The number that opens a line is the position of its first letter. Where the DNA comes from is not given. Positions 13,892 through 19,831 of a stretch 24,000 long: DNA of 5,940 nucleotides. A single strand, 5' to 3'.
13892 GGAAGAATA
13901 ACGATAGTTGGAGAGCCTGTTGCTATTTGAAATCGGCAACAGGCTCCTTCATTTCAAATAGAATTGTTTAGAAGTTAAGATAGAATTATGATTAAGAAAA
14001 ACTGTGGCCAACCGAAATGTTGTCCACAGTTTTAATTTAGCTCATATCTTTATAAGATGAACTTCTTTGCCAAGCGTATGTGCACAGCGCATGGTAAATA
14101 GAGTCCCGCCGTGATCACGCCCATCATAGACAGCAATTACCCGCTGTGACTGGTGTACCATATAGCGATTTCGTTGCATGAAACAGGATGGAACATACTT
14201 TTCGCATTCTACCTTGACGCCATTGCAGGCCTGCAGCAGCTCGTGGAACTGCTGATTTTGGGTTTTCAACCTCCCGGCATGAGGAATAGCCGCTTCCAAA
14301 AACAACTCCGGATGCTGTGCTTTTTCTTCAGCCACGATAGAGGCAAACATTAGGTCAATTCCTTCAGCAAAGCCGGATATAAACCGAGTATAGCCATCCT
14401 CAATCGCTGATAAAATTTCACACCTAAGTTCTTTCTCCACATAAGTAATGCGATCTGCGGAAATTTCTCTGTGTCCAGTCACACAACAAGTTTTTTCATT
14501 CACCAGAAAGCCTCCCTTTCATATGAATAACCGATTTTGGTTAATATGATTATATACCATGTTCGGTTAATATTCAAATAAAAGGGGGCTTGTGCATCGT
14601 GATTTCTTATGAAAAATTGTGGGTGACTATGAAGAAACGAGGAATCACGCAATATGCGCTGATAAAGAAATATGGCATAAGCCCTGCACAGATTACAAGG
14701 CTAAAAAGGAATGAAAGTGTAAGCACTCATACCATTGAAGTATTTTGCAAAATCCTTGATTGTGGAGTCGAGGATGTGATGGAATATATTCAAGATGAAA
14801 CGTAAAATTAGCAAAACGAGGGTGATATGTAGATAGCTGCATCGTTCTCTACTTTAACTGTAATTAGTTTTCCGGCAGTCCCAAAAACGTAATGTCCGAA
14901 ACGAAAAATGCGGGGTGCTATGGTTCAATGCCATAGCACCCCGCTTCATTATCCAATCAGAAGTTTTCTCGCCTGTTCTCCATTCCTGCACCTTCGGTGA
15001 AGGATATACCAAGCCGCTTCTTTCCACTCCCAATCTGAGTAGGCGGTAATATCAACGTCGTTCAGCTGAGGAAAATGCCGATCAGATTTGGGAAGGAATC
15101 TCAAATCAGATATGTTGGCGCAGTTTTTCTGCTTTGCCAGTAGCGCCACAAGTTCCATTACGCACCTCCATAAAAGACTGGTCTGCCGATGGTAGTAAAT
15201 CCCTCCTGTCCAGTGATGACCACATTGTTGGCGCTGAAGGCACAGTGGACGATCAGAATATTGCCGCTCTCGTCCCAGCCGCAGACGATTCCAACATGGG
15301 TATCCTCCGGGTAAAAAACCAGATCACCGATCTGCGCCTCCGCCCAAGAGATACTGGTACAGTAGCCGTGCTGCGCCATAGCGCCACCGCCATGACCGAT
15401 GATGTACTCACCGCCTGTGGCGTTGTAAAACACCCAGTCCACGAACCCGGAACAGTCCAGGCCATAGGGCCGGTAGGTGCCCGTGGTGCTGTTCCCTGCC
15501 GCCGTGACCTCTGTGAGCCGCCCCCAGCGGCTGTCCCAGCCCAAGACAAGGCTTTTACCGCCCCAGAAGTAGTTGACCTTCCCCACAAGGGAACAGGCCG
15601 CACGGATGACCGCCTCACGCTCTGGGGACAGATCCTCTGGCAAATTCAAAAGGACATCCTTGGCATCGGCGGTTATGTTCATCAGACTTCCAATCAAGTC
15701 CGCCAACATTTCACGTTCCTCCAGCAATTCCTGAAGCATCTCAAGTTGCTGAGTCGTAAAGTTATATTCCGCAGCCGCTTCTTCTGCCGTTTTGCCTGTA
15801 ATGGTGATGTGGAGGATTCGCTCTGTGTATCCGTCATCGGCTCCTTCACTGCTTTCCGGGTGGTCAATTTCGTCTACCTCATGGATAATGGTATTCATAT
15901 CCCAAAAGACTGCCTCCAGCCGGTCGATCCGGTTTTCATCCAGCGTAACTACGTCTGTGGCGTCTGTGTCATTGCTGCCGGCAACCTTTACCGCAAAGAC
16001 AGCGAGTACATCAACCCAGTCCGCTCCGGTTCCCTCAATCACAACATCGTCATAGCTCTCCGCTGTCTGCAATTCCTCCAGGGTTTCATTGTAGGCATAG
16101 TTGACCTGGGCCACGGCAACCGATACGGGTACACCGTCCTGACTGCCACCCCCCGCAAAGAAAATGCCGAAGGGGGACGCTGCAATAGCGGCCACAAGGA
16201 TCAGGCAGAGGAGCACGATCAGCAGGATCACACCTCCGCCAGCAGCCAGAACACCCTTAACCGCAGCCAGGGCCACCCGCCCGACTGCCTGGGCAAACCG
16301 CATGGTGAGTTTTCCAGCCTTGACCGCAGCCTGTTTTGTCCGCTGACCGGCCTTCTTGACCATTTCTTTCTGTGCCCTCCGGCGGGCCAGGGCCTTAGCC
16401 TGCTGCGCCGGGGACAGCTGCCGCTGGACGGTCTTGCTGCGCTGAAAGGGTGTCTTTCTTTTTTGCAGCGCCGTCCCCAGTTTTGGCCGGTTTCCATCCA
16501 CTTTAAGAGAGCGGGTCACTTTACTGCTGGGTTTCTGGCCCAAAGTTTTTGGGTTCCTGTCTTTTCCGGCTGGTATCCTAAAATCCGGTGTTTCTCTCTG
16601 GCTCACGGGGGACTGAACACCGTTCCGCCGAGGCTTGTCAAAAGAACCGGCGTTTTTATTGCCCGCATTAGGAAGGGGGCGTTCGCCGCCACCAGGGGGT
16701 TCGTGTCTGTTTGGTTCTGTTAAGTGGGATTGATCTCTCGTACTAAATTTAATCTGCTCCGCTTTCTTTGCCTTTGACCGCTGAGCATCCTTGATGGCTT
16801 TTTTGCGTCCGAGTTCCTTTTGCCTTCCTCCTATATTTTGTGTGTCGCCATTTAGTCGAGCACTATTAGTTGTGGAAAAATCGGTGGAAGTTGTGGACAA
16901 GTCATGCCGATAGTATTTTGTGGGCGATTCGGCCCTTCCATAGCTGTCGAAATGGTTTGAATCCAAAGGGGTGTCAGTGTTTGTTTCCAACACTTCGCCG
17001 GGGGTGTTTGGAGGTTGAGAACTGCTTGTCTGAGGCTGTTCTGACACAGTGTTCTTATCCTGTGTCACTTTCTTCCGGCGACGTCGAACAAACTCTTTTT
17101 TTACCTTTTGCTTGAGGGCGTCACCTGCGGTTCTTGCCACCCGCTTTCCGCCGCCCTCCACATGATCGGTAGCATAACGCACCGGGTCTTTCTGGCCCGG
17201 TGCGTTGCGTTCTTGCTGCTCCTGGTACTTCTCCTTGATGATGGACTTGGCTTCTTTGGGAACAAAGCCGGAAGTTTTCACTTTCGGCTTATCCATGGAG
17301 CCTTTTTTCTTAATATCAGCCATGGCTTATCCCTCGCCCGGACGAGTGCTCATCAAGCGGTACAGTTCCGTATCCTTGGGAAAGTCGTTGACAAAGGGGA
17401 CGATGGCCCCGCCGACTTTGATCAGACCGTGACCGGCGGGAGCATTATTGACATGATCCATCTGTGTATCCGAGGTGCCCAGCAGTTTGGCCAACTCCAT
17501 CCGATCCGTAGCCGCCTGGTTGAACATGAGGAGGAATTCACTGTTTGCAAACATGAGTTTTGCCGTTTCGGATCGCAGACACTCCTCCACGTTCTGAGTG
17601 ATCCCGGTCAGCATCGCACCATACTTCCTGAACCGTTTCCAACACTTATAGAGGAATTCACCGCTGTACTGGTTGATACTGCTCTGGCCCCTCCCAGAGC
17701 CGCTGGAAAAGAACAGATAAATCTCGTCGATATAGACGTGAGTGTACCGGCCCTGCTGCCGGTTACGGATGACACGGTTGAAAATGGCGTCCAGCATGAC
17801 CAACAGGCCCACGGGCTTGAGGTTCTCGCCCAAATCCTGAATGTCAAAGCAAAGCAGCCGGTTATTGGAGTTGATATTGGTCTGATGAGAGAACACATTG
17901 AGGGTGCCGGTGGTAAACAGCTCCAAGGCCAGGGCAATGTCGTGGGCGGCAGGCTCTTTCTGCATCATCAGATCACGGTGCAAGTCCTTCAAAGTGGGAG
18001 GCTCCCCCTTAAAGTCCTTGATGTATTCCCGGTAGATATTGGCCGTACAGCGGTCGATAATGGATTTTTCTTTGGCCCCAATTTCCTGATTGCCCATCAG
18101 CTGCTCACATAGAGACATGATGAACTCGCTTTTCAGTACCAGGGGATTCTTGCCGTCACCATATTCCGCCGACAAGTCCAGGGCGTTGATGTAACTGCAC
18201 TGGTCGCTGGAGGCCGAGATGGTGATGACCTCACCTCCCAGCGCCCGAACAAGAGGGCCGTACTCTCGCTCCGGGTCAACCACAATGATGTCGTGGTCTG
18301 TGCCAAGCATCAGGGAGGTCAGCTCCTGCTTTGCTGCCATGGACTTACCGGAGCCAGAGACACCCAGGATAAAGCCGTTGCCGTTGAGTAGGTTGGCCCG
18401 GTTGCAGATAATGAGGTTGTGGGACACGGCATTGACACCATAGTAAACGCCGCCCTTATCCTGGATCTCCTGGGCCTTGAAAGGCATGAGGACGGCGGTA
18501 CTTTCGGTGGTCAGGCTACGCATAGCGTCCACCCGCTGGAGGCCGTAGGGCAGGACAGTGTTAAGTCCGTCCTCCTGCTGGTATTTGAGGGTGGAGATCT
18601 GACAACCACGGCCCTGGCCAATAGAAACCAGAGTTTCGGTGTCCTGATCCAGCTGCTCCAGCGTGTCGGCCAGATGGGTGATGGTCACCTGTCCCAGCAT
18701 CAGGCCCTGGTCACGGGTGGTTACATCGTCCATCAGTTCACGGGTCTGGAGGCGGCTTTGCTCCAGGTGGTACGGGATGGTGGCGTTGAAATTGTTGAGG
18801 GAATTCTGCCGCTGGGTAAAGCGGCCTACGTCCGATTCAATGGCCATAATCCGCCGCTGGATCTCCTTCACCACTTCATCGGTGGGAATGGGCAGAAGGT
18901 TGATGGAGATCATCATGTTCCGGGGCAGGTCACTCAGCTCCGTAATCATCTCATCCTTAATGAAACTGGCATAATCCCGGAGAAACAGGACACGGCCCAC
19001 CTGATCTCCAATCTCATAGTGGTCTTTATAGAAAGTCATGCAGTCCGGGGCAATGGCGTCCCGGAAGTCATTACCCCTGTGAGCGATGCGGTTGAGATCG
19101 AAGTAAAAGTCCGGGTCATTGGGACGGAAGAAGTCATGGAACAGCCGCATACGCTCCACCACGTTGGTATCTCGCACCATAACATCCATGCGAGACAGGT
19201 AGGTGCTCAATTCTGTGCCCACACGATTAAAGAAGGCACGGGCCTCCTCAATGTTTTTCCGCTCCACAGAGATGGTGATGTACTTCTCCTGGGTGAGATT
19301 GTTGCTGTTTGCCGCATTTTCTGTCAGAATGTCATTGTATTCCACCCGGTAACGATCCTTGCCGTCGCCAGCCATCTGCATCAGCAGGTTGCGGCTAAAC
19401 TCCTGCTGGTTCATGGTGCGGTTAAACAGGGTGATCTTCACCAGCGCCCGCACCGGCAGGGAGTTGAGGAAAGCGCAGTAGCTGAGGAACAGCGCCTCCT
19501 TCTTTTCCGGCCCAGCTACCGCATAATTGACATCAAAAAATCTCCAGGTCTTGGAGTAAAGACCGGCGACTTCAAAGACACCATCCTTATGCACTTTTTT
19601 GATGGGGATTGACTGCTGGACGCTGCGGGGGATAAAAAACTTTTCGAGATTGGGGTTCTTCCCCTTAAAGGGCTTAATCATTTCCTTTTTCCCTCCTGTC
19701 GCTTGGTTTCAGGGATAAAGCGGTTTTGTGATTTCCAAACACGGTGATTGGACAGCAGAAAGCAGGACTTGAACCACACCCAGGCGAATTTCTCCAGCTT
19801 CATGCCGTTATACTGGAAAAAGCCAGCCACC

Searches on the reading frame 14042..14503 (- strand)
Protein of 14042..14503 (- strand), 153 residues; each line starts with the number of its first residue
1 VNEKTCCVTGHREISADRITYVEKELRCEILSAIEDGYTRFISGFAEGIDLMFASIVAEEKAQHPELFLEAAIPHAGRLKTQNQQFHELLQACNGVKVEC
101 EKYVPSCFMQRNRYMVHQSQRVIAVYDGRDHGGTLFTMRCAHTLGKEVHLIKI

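Call 7: search_protein_families(library=pfam, proteins=[window:14042-14503:-], max_evalue=0.01)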
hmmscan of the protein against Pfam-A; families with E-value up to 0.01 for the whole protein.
window:14042-14503:- (153 aa): 3 families
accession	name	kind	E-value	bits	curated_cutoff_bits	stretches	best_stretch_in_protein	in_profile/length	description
PF06908.16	YpsA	-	8.8e-13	49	27.7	1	15-141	17-149/168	YspA SLOG family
PF02481.21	DNA_processg_A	-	1.2e-08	34.8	29.6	1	3-151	44-187/212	DNA recombination-mediator protein A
PF12694.12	cpYpsA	-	0.0097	16.1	26.2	0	109-152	54-97/145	Circularly permutated YpsA SLOG family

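Call 8: search_protein_families(library=padloc, proteins=[window:14042-14503:-], max_evalue=0.001)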
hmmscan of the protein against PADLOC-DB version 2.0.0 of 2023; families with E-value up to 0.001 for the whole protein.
window:14042-14503:- (153 aa): 1 family
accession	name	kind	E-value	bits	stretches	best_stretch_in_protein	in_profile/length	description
PDLC03961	ShosA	-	6.3e-08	30.2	1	102-150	210-257/303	-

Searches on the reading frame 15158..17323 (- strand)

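Call 7: search_protein_families(library=pfam, proteins=[window:15158-17323:-], max_evalue=0.01)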
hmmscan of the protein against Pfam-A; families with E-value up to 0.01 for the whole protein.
window:15158-17323:- (721 aa): 2 families
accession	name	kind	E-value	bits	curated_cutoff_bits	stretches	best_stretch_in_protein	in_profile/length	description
PF00877.26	NLPC_P60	-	2.7e-07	31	23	1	614-682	12-73/105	NlpC/P60 family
PF05257.22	CHAP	-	0.00016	22.5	26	1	617-693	5-79/81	CHAP domain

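Call 8: search_protein_families(library=padloc, proteins=[window:15158-17323:-], max_evalue=0.001)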
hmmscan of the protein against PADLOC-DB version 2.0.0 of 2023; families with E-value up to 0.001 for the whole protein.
window:15158-17323:- (721 aa): 0 families

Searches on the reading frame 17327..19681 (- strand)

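Call 7: search_protein_families(library=pfam, proteins=[window:17327-19681:-], max_evalue=0.01)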
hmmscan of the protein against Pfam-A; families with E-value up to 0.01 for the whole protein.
window:17327-19681:- (784 aa): 3 families
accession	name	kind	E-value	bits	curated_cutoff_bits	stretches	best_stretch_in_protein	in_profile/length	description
PF19044.6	P-loop_TraG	-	3.7e-08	32.9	25.8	1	429-490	25-85/413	TraG P-loop domain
PF01935.23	DUF87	-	1.3e-06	29.2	23.2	1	438-595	28-175/220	Helicase HerA, central domain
PF12846.13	AAA_10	-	9.4e-05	22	27.5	1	433-617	21-200/362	AAA-like domain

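Call 8: search_protein_families(library=padloc, proteins=[window:17327-19681:-], max_evalue=0.001)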
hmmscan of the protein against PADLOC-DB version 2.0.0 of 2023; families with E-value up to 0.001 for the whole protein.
window:17327-19681:- (784 aa): 2 families
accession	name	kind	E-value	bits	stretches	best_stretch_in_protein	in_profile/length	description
PDLC04140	mad8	-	2.9e-11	41.4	1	433-757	27-289/314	mads_8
PDLC04105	HerA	-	9.8e-07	25.7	1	391-493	123-225/576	-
